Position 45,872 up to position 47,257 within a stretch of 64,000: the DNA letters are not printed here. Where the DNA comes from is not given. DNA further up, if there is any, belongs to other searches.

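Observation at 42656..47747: Deacetylase-ACAD-NodS-reductase-GT2::GpgS operon: candidate pathway to an unknown modified glucosylglycerate or glycoconjugate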

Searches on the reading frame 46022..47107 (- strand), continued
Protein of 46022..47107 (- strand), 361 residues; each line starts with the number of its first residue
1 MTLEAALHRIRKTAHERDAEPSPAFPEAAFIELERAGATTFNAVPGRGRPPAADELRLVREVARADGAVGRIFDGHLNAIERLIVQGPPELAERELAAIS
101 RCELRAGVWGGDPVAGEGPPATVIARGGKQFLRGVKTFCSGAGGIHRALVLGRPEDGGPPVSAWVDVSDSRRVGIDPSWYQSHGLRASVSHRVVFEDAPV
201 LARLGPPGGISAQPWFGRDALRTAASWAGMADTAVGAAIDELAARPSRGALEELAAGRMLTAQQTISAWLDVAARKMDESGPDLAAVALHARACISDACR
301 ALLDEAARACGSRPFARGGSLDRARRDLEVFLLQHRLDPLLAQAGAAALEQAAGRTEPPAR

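Call 33: search_solved_structures(query=A2, max_evalue=1, show_alignments=3)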
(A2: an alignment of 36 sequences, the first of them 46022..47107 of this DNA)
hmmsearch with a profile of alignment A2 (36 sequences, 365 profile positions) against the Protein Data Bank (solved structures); distinct sequences matched with E-value up to 1: 17.
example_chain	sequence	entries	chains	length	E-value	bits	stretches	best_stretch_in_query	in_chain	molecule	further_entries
4doy_A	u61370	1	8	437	4.8e-08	35.8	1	66-212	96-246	Dibenzothiophene desulfurization enzyme C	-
4jek_A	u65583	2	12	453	5.1e-08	35.7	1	66-211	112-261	Dibenzothiophene desulfurization enzyme C | DszC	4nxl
3x0x_A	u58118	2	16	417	7.3e-08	35.2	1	66-212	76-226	DszC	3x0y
6fah_C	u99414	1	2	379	1.3e-06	31.1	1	98-344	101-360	Caffeyl-CoA reductase-Etf complex subunit CarC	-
5gj7_A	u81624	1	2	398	2.4e-05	27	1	31-361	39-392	Acyl-CoA dehydrogenase type 2 domain protein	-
5z8t_A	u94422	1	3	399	2.4e-05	26.9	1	31-361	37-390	Acyl-CoA dehydrogenase type 2 domain protein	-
5xb8_A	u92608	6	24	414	2.7e-05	26.8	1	67-222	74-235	Thermophilic dibenzothiophene desulfurization enzyme C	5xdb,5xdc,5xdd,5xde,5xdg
7p98_A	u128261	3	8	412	0.00049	22.6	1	94-341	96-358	Short-chain acyl-CoA dehydrogenase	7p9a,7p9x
1rx0_A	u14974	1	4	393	0.0012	21.4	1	126-341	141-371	Acyl-CoA dehydrogenase family member 8, mitochondrial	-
9w60_A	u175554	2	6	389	0.0038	19.7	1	15-260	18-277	Butyryl CoA dehydrogenase apo protein | Butyryl CoA Dehydrogenase with FAD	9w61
8cda_A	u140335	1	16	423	0.0043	19.5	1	15-157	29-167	Probable monooxygenase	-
6u1v_A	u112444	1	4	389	0.0047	19.4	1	94-219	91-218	Acyl-CoA dehydrogenase domain-containing protein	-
3b96_A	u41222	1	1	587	0.22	13.9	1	193-344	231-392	Very long-chain specific acyl-CoA dehydrogenase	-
2uxw_A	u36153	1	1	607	0.23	13.8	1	193-344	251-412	VERY-LONG-CHAIN SPECIFIC ACYL-COA DEHYDROGENASE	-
7s7g_A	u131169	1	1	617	0.24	13.8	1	193-344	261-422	Very long-chain specific acyl-CoA dehydrogenase, mitochondrial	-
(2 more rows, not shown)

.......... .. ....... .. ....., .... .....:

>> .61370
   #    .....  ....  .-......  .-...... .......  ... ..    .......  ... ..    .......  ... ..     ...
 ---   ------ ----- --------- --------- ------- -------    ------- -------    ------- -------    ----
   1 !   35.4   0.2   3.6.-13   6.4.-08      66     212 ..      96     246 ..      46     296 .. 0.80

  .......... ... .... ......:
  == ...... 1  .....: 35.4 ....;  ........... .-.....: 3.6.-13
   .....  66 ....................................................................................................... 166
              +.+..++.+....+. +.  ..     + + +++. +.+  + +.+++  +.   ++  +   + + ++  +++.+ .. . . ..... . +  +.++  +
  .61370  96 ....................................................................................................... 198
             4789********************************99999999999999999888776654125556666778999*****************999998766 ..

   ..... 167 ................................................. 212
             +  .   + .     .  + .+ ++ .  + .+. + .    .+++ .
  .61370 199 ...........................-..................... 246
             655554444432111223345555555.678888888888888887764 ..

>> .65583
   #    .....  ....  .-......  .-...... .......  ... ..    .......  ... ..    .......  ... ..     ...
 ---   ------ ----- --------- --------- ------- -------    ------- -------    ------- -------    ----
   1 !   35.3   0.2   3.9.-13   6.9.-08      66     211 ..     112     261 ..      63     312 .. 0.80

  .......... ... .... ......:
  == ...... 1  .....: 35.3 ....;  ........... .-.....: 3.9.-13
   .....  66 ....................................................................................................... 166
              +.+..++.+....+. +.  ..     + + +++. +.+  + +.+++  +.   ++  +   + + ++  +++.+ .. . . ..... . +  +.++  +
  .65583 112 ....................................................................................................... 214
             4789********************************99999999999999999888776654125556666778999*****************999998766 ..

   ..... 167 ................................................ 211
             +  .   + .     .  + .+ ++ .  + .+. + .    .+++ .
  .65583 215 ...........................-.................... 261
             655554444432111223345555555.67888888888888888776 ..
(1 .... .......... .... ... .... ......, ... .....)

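Call 37: predict_structure(alignment_id=A2)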
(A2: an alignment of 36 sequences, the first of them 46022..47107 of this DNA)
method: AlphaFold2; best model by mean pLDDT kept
length: 361 residues; sequences in the alignment: 36
mean_pLDDT: 90.2   pTM: 0.90
mean pLDDT of the five models: 90.2, 86.0, 85.9, 85.3, 82.6
residues with pLDDT >= 90: 243; 70-90: 98; 50-70: 18; < 50: 2
segments of 3 or more residues with pLDDT < 50: none
pLDDT, mean of each block of 10 residues (from residue 1): 93 85 85 97 86 98 94 96 95 97 95 91 96 91 92 93 95 88 67 95 93 92 97 94 90 94 98 95 92 96 90 67 84 81 88 71 42
secondary structure, 60 per line:
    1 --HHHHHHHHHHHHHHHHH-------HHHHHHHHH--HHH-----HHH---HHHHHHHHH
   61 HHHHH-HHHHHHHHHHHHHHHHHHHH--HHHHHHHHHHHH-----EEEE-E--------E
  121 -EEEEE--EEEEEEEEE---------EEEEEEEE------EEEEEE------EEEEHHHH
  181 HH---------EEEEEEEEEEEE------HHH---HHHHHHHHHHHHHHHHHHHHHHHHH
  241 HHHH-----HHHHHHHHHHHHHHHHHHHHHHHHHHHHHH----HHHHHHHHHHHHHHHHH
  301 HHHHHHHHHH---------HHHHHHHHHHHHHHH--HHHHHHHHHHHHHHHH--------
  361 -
elements in order: H3-19 H27-35 H52-65 H67-86 H89-100 E106-109 E122-126 E129-137 E147-154 E161-166 E173-176 H177-182 E192-203 H216-244 H250-279 H284-310 H320-334 H337-352

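Call 39: get_annotated_region(hit=H18, flank=6000)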
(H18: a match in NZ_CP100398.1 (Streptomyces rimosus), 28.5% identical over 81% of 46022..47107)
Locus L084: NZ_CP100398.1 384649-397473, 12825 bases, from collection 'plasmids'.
description: Streptomyces rimosus subsp. rimosus strain HP126 plasmid pSRIMHP, complete sequence
organism: Streptomyces rimosus (NCBI taxid 132474)
taxonomy: Bacteria; Actinomycetota; Actinomycetes; Kitasatosporales; Streptomycetaceae; Streptomyces; Streptomyces rimosus
host: -; source: pure culture,mutant of Streptomyces rimosus subsp. rimosus R7; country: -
typing (MOB-suite, as given by PLSDB): mobilizable; replicon rep_cluster_1974; relaxase MOBF
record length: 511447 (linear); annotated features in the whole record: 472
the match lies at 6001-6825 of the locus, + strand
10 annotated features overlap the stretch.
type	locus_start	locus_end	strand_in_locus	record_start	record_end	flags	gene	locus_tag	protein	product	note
CDS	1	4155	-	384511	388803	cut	-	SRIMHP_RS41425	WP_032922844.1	HAMP domain-containing protein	GO:0007165 - signal transduction [Evidence IEA]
CDS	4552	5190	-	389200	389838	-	-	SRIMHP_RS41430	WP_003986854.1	SRPBCC family protein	-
CDS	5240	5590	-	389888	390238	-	-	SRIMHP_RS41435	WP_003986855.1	hypothetical protein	-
CDS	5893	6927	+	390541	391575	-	-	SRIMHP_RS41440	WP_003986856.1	acyl-CoA dehydrogenase family protein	-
CDS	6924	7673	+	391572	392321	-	-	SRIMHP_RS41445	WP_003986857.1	PIG-L family deacetylase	-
CDS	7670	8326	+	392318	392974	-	-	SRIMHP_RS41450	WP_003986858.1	SAM-dependent methyltransferase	GO:0009877 - nodulation [Evidence IEA]; GO:0009312 - oligosaccharide biosynthetic process [Evidence IEA]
CDS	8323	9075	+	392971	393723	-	-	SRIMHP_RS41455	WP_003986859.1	glycosyltransferase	-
CDS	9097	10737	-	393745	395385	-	-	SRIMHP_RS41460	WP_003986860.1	carboxylesterase family protein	-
CDS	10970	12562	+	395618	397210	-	-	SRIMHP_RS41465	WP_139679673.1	hypothetical protein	-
CDS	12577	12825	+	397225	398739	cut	-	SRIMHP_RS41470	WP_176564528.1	hypothetical protein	-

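Call 40: get_annotated_region(hit=H28, flank=6000)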
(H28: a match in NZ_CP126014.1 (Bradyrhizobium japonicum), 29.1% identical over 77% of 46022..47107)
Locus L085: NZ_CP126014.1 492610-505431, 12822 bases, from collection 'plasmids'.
description: Bradyrhizobium japonicum strain S11L-Bj plasmid pS11L-1, complete sequence
organism: Bradyrhizobium japonicum (NCBI taxid 375)
taxonomy: Bacteria; Pseudomonadota; Alphaproteobacteria; Hyphomicrobiales; Nitrobacteraceae; Bradyrhizobium; Bradyrhizobium japonicum
host: -; source: Glycine max,soybean,root nodule; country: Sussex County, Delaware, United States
typing (MOB-suite, as given by PLSDB): conjugative; replicon rep_cluster_506; relaxase MOBP; mating-pair formation MPF_T
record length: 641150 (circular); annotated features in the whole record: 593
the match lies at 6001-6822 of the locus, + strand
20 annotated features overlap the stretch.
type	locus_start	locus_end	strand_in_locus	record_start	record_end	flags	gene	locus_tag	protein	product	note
CDS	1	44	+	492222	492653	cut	-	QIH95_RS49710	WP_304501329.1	BLUF domain-containing protein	-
CDS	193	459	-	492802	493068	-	-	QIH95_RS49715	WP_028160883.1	hypothetical protein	-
CDS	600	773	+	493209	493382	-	-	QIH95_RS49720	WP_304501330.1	hypothetical protein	-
CDS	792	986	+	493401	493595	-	-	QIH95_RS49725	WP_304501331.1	SANT/Myb-like DNA-binding domain-containing protein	GO:0006355 - regulation of DNA-templated transcription [Evidence IEA]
CDS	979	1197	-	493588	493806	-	-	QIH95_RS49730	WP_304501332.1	hypothetical protein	-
CDS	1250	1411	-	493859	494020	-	-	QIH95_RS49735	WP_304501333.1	hypothetical protein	-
CDS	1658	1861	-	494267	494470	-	-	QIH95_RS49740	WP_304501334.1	hypothetical protein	-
CDS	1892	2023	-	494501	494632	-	-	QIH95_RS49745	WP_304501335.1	hypothetical protein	-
CDS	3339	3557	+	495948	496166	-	-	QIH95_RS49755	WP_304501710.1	hypothetical protein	-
CDS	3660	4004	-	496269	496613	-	-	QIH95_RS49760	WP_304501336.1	response regulator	GO:0000160 - phosphorelay signal transduction system [Evidence IEA]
CDS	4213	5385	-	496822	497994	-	-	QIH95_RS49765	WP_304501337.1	MFS transporter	-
CDS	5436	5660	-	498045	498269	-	-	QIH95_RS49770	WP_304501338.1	hypothetical protein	-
CDS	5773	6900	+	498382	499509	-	-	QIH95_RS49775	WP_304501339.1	acyl-CoA dehydrogenase family protein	-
CDS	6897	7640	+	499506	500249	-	-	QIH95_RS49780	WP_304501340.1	PIG-L family deacetylase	-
CDS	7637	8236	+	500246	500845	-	-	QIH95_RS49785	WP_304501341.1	class I SAM-dependent methyltransferase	GO:0009877 - nodulation [Evidence IEA]; GO:0009312 - oligosaccharide biosynthetic process [Evidence IEA]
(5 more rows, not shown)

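Call 41: fold_search(model_id=the predicted structure, library=pdb)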
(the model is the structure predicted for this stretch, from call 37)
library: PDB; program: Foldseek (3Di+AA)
matches with E <= 10: 445; with E <= 0.001: 310
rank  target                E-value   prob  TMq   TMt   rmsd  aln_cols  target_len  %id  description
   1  5gj7_A                1.2e-14  1.00  0.77  0.72   4.1       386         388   21  putative Acyl-CoA dehydrogenase (released 2017-07-05)
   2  1rx0_C                9.8e-14  1.00  0.75  0.71   5.9       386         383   17  Crystal structure of isobutyryl-CoA dehydrogenase complexed with substrate/ligand. (released 2004-04-20)
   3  5z8t_A                1.1e-13  1.00  0.80  0.73   4.1       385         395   21  Flavin-containing monooxygenase (released 2019-02-06)
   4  4zxv_D                1.2e-13  1.00  0.78  0.72   4.2       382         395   21  Streptomyces peucetius nitrososynthase DnmZ in ligand-free state (released 2015-10-14)
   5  2dvl_A                1.3e-13  1.00  0.72  0.70   5.0       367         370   22  Crystal structure of project TT0160 from Thermus thermophilus HB8 (released 2007-01-31)
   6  1rx0_A                1.9e-13  1.00  0.74  0.70   5.9       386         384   17  Crystal structure of isobutyryl-CoA dehydrogenase complexed with substrate/ligand. (released 2004-04-20)
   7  4iv6_B                1.9e-13  1.00  0.75  0.71   6.0       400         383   19  X-ray crystal structure of an isovaleryl-CoA dehydrogenase from Mycobacterium smegmatis (released 2013-03-20)
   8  3x0x_A                2.0e-13  1.00  0.79  0.72   4.1       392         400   22  Crystal structure of apo-DszC from Rhodococcus erythropolis D-1 (released 2015-02-25)
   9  7w0j_E                2.0e-13  1.00  0.72  0.69   4.8       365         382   19  Acyl-CoA dehydrogenase, Tfu_1647 (released 2022-11-23)
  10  4zxv_A                2.6e-13  1.00  0.77  0.72   4.2       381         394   22  Streptomyces peucetius nitrososynthase DnmZ in ligand-free state (released 2015-10-14)
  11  4kcf                  3.5e-13  1.00  0.80  0.72   4.0       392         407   21  X-ray Structure of a KijD3 in Complex with FMN and dTDP-3-amino-2,3,6-trideoxy-4-keto-3-methyl-D-glucose (released 2013-05-22)
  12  1ukw_A                3.5e-13  1.00  0.74  0.71   4.3       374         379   20  Crystal structure of medium-chain acyl-CoA dehydrogenase from Thermus thermophilus HB8 (released 2004-11-09)
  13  4iv6_A                3.7e-13  1.00  0.73  0.70   6.2       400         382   19  X-ray crystal structure of an isovaleryl-CoA dehydrogenase from Mycobacterium smegmatis (released 2013-03-20)
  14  4doy_A                3.9e-13  1.00  0.79  0.72   4.1       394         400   22  Crystal structure of Dibenzothiophene desulfurization enzyme C (released 2013-02-13)
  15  3x0y_A                4.3e-13  1.00  0.80  0.72   4.0       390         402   21  Crystal structure of FMN-bound DszC from Rhodococcus erythropolis D-1 (released 2015-02-25)
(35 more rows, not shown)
